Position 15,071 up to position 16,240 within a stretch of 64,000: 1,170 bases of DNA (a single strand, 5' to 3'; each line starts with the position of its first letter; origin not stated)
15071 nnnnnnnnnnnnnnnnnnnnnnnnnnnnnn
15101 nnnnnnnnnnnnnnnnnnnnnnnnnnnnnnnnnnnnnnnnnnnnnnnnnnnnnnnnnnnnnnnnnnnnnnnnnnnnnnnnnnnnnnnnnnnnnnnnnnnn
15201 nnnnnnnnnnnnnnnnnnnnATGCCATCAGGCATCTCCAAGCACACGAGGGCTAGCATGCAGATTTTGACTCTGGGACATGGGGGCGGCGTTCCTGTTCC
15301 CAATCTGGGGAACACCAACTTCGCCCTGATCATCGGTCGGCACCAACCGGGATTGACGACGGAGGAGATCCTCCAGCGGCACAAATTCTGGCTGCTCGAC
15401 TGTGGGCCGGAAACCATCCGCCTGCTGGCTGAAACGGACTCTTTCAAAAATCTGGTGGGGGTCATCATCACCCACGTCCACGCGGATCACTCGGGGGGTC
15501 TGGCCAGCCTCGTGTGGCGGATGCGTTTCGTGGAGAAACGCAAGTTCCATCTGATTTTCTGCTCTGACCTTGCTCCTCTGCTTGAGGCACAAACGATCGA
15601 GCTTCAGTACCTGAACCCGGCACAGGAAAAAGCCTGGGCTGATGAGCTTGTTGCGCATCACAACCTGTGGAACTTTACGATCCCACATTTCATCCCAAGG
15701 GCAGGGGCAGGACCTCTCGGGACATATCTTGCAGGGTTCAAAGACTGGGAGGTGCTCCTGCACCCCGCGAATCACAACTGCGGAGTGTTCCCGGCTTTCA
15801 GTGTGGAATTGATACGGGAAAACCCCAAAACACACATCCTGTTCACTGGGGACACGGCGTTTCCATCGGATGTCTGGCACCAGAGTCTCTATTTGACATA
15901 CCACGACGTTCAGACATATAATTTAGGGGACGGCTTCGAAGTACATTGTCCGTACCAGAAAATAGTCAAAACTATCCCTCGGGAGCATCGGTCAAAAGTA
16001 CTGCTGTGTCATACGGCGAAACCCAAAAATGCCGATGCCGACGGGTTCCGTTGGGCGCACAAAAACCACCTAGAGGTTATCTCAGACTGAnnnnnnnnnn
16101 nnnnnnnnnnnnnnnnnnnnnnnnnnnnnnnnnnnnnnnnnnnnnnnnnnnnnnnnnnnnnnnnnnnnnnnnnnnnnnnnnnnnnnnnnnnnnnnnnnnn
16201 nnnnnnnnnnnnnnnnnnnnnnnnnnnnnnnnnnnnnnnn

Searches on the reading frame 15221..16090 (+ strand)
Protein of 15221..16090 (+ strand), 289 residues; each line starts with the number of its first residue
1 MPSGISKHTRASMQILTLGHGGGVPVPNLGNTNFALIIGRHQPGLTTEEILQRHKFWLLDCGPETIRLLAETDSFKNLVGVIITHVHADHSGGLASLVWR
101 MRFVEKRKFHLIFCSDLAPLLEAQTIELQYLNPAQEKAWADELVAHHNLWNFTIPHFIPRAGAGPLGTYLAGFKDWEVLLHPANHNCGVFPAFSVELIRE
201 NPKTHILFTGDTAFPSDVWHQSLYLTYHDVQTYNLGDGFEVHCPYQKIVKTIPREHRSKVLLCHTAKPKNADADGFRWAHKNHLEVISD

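Call 13: search_protein_families(library=pfam, proteins=[window:15221-16090:+], max_evalue=0.01)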
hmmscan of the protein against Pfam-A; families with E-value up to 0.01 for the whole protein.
window:15221-16090:+ (289 aa): 3 families
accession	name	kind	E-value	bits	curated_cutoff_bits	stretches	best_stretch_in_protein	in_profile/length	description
PF12706.13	Lactamase_B_2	-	1.1e-07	32.1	27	1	58-254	4-189/200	Beta-lactamase superfamily domain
PF00753.33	Lactamase_B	-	1.1e-06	29.2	22.7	1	58-223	19-161/196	Metallo-beta-lactamase superfamily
PF23023.1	Anti-Pycsar_Apyc1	-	4.3e-05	23.6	50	1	58-111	33-87/250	Anti-Pycsar protein Apyc1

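Call 14: search_protein_families(library=phrogs, proteins=[window:15221-16090:+], max_evalue=0.001)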
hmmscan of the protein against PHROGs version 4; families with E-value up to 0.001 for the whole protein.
window:15221-16090:+ (289 aa): 1 family
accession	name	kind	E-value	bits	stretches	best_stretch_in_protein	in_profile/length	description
phrog_392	-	other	1e-11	45.9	1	53-264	26-220/348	metal-dependent hydrolase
